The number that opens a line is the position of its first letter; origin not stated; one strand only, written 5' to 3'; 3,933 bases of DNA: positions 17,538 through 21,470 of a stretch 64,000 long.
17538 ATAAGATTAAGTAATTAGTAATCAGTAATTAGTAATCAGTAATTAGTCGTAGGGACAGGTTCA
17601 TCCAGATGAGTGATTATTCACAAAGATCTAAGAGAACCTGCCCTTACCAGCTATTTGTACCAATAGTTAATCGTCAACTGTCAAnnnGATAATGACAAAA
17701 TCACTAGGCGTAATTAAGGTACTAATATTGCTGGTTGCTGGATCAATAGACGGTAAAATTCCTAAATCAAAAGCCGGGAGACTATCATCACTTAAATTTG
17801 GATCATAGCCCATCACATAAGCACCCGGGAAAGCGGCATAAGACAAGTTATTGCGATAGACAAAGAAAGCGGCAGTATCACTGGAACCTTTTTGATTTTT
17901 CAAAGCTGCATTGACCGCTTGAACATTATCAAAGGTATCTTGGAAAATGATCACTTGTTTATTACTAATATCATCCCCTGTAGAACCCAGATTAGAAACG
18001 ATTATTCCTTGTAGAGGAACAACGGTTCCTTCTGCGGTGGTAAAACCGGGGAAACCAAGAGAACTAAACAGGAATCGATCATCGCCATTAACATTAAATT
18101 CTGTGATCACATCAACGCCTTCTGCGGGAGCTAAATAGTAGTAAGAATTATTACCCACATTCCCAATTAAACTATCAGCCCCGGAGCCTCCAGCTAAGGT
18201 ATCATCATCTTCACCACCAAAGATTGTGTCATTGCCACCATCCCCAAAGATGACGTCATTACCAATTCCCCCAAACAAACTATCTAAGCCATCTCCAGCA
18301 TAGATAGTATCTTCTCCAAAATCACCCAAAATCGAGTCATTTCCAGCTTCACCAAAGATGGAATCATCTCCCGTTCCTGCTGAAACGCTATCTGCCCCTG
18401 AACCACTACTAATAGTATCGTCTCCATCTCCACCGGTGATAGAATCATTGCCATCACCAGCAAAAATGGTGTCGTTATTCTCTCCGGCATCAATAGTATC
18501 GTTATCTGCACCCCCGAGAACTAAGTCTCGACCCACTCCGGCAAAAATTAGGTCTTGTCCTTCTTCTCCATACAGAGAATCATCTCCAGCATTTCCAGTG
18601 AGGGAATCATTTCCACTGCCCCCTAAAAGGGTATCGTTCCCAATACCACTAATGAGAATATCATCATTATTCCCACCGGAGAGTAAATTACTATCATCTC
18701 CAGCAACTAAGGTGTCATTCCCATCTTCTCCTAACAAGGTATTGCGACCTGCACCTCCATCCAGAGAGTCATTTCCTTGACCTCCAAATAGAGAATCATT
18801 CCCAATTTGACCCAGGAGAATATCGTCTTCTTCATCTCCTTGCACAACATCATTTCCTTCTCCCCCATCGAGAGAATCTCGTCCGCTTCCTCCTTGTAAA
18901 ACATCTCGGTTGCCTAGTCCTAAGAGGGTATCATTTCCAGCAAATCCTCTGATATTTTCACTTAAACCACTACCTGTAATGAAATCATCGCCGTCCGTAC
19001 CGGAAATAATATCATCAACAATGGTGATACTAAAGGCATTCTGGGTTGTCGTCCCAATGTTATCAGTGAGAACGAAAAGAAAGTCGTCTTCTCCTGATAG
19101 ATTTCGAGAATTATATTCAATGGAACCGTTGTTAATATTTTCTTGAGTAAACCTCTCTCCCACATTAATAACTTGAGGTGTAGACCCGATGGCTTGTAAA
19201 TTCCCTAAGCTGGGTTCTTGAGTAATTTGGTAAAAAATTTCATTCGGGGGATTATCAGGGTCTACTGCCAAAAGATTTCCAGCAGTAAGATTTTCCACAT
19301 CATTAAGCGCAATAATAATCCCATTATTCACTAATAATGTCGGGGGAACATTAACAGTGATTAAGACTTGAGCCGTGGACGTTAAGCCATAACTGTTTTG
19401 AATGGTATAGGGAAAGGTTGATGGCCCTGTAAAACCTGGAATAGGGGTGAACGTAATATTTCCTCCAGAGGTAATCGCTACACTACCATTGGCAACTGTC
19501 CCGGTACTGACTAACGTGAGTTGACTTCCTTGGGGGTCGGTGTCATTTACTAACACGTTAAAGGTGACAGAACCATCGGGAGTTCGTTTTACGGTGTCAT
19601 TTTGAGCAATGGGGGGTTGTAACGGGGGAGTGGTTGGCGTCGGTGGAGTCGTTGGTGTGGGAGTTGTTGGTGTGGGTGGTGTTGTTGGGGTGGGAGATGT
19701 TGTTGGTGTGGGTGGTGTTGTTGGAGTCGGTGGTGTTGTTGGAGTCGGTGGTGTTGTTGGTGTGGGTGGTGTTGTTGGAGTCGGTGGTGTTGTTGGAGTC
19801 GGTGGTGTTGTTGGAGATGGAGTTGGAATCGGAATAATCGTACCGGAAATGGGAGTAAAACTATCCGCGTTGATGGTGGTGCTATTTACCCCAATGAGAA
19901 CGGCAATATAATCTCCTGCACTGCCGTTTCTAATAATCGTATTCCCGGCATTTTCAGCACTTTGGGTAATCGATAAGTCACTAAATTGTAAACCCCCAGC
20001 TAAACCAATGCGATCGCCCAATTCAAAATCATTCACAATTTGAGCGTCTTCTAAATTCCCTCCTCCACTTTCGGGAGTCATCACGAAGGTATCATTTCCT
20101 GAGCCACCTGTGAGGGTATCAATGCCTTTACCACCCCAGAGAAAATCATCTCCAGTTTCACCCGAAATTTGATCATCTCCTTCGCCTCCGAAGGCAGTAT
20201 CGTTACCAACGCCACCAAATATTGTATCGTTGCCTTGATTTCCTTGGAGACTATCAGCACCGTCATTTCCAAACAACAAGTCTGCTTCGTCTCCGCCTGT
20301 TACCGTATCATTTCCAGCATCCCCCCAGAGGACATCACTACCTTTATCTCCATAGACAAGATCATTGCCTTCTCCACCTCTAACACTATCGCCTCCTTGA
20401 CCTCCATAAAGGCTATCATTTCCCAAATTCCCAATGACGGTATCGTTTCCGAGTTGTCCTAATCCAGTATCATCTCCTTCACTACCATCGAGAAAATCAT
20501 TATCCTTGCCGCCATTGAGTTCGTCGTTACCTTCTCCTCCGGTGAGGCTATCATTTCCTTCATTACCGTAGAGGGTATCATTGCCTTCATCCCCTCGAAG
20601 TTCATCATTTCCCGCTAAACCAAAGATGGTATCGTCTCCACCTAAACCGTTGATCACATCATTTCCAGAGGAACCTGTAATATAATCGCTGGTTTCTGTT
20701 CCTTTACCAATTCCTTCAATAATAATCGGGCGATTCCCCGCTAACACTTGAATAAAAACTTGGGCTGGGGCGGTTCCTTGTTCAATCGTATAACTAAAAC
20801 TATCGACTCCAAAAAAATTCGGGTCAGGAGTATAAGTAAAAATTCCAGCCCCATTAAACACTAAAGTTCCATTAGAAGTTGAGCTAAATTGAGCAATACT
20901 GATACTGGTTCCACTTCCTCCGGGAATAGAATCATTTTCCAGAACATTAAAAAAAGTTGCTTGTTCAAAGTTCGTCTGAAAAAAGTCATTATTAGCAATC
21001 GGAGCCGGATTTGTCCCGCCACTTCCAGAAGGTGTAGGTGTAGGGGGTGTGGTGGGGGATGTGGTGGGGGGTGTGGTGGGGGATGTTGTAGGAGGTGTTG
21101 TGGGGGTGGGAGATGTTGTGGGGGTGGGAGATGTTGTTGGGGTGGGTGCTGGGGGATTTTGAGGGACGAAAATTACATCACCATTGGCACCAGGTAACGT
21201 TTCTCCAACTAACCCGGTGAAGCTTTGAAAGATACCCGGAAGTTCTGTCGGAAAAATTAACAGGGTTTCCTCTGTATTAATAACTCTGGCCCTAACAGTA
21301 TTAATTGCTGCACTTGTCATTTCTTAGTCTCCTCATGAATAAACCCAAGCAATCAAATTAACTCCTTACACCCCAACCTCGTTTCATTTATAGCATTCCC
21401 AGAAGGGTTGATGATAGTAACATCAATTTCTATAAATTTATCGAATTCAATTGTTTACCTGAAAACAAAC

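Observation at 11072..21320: Two tandem giant RTX proteins sharing an N-terminal module: candidate surface-fibril proteins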

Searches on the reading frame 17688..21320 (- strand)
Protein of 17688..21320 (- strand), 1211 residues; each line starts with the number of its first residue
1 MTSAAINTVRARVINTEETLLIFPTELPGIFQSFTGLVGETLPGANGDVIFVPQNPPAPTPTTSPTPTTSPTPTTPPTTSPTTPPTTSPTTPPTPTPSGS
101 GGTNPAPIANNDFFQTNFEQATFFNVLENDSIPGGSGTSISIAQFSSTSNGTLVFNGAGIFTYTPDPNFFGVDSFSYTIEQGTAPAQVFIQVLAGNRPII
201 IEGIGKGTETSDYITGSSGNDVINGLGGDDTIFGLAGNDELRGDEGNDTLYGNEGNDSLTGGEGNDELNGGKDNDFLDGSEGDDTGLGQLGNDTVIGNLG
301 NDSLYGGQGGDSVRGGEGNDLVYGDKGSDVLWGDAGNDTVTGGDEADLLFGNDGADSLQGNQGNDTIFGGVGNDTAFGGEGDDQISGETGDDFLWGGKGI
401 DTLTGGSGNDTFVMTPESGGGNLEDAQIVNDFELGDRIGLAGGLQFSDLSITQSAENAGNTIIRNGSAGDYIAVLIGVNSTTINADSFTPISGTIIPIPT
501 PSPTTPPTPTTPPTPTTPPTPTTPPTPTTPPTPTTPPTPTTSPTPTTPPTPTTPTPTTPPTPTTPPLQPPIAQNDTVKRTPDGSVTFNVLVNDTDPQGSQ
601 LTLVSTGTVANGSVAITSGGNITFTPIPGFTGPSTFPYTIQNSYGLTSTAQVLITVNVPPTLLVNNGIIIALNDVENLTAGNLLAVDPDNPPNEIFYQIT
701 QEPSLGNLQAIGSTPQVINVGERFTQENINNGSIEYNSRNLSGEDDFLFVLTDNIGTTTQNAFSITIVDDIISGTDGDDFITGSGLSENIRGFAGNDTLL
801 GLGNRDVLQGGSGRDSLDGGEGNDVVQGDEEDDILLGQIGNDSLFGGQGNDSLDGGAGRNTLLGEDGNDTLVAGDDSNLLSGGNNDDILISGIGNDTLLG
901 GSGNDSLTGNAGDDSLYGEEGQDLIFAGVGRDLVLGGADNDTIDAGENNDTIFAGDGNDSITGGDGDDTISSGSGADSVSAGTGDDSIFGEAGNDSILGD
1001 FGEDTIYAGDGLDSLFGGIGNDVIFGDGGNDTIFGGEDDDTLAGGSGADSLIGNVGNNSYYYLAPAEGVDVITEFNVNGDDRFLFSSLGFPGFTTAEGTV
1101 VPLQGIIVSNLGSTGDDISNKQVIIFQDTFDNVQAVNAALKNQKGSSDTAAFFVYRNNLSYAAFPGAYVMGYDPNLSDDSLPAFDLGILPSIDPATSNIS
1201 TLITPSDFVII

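Call 4: search_protein_families(library=pfam, proteins=[window:17688-21320:-], max_evalue=0.01)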
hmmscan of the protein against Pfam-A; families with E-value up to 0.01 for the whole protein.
window:17688-21320:- (1211 aa): 5 families
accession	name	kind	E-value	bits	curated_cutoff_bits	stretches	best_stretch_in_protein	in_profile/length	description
PF00353.25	HemolysinCabind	-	1.7e-104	341.4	23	16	243-277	2-36/36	RTX calcium-binding nonapeptide repeat (4 copies)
PF17963.7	Big_9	-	1.4e-32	112.8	23.6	2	568-655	2-89/89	Bacterial Ig domain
PF17892.7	Cadherin_5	-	1.8e-22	79.5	26.5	2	570-657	5-98/98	Cadherin-like domain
PF16184.11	Cadherin_3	-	4.2e-17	62.5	25.5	1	660-767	1-106/106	Cadherin-like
PF17803.7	Cadherin_4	-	2.1e-16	60.6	25.1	2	567-624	11-71/71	Bacterial cadherin-like domain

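Call 5: search_protein_families(library=ncbifam, proteins=[window:17688-21320:-], max_evalue=0.01)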
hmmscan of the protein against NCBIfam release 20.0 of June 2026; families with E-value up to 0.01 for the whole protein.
window:17688-21320:- (1211 aa): 11 families
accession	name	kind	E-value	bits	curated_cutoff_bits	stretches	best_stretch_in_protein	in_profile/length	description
NF033943.0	RTX_toxin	subfamily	1.8e-77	261.4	1000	5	207-330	674-798/930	RTX family hemolysin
NF046115.1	Ca_rpt_SMc04171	equivalog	3.1e-62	211.5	625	9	351-438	428-515/574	SMc04171 family calcium-binding repeat protein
NF033203.1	entero_EhxA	exception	8.7e-51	173.1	2000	6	311-467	721-876/997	enterohemolysin EhxA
NF035945.1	Zn_serralysin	subfamily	1.7e-42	146.2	500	9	383-441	338-396/462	serralysin family metalloprotease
NF053766.1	ZapA_metallo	exception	1.7e-40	139.5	940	8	819-877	335-393/483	ZapA family metalloprotease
NF012211.1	tand_rpt_95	domain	8e-29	99.5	90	2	120-196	6-88/98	tandem-95 repeat protein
NF050046.1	PueAB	exception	8e-23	80.7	670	6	377-488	509-613/616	polyurethane esterase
NF052454.1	BtaGlycanEglC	equivalog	2.3e-09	36.7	700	1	374-486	101-206/459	endo-1,3-1,4-beta-glycanase EglC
NF038329.2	gly_rich_SclB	equivalog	0.00019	20.5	325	1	215-409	125-320/442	LPXTG-anchored collagen-like adhesin Scl2/SclB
TIGR04212.1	GlyGly_RbtA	equivalog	0.00035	19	295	0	140-179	508-547/605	rhombotarget A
NF040983.1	BimA_second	exception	0.00043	19.3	600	1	443-593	47-182/381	trimeric autotransporter actin-nucleating factor BimA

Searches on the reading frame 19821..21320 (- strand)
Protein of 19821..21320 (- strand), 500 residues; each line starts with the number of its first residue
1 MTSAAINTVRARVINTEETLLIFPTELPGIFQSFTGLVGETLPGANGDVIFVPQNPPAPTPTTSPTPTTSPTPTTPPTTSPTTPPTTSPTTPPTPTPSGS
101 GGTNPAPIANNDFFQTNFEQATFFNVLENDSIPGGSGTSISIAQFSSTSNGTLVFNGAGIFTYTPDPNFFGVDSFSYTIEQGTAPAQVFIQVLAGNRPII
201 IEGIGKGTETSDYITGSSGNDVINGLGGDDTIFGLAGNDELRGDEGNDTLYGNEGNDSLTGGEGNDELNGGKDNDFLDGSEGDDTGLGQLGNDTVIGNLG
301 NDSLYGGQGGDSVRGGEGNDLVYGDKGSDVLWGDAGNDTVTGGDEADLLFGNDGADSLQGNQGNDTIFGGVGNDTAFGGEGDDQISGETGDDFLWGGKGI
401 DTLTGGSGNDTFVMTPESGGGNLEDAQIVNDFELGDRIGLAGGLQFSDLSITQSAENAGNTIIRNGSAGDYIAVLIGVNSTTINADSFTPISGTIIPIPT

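Call 82: find_homologous_proteins(query=window:19821-21320:-, max_evalue=1e-20)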
Query window:19821-21320:- (500 aa): 4215 proteins with E <= 1e-20 among 8000 candidates; the best 120 are listed.
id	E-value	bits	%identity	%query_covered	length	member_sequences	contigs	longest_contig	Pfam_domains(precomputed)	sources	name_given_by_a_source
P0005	7.2e-150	518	74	66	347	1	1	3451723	PF17963.8,PF17892.8,PF00353.26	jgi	jgi:Ca2+-binding RTX toxin-like protein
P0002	1.2e-138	481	51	100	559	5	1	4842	PF17963.8,PF17892.8,PF17803.8,PF00353.26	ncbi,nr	ncbi:Ig-like domain-containing protein, partial [Limnoraphis robusta]|nr:Ig-like domain-containing p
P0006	8.6e-89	317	43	40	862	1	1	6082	PF06013.19,PF14891.13,PF00353.26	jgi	-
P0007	8.7e-82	294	34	71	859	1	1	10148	PF17963.8,PF17892.8,PF00353.26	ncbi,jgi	jgi:Ca2+-binding RTX toxin-like protein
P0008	1.5e-81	293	42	51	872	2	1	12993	PF00353.26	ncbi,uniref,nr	ncbi:hypothetical protein [Neptunicoccus cionae]|uniref:hypothetical protein n=1 Tax=Neptunicoccus c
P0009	8.0e-80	287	43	44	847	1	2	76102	PF00353.26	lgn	-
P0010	7.9e-79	284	43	46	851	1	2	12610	PF08548.18,PF00353.26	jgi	jgi:serralysin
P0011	1.9e-77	279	40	42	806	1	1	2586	PF08548.18,PF00353.26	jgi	jgi:serralysin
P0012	7.4e-77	277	43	45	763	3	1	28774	PF00353.26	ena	-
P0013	1.9e-75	273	45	40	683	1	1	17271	PF00353.26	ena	-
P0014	3.4e-75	272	50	43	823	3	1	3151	PF00353.26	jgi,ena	-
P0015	8.2e-75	271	36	54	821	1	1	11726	PF00353.26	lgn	-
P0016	8.2e-75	271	48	42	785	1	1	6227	PF00353.26,PF13403.12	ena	-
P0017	1.5e-74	270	50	42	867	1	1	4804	PF00028.24,PF05345.19,PF00353.26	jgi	jgi:Ca2+-binding RTX toxin-like protein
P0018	2.2e-74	269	40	50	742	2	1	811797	PF13229.13,PF00353.26,PF05048.20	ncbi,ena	-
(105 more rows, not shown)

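Call 84: find_encoding_contigs(protein=P0005, flank=10000, max_places=2)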
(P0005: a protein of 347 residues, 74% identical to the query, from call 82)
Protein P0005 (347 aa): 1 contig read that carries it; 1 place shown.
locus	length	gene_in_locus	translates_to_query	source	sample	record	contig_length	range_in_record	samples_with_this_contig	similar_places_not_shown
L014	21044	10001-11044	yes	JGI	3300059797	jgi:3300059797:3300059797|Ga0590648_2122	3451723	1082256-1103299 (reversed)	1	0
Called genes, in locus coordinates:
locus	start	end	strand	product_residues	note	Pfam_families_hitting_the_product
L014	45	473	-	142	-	PF00486:Trans_reg_C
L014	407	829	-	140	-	PF00072:Response_reg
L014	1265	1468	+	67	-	PF00741:Gas_vesicle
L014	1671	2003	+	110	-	-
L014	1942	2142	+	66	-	-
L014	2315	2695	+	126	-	-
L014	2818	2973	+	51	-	-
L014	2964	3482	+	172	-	PF07728:AAA_5, PF07726:AAA_3 (weak)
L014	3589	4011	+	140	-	-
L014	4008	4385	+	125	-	PF00741:Gas_vesicle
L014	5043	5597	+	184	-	PF01797:Y1_Tnp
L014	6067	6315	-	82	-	PF03040:CemA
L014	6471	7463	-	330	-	PF03040:CemA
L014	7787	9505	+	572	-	-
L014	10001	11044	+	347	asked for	PF17892:Cadherin_5, PF17963:Big_9, PF00353:HemolysinCabind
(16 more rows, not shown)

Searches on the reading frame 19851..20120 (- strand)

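Call 74: search_protein_families(library=pfam, proteins=[window:19851-20120:-], max_evalue=10)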
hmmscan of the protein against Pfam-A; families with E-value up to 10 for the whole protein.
window:19851-20120:- (90 aa): 1 family
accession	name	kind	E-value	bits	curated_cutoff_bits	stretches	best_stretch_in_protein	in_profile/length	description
PF00353.25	HemolysinCabind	-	0.057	13.8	23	1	1-11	16-26/36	RTX calcium-binding nonapeptide repeat (4 copies)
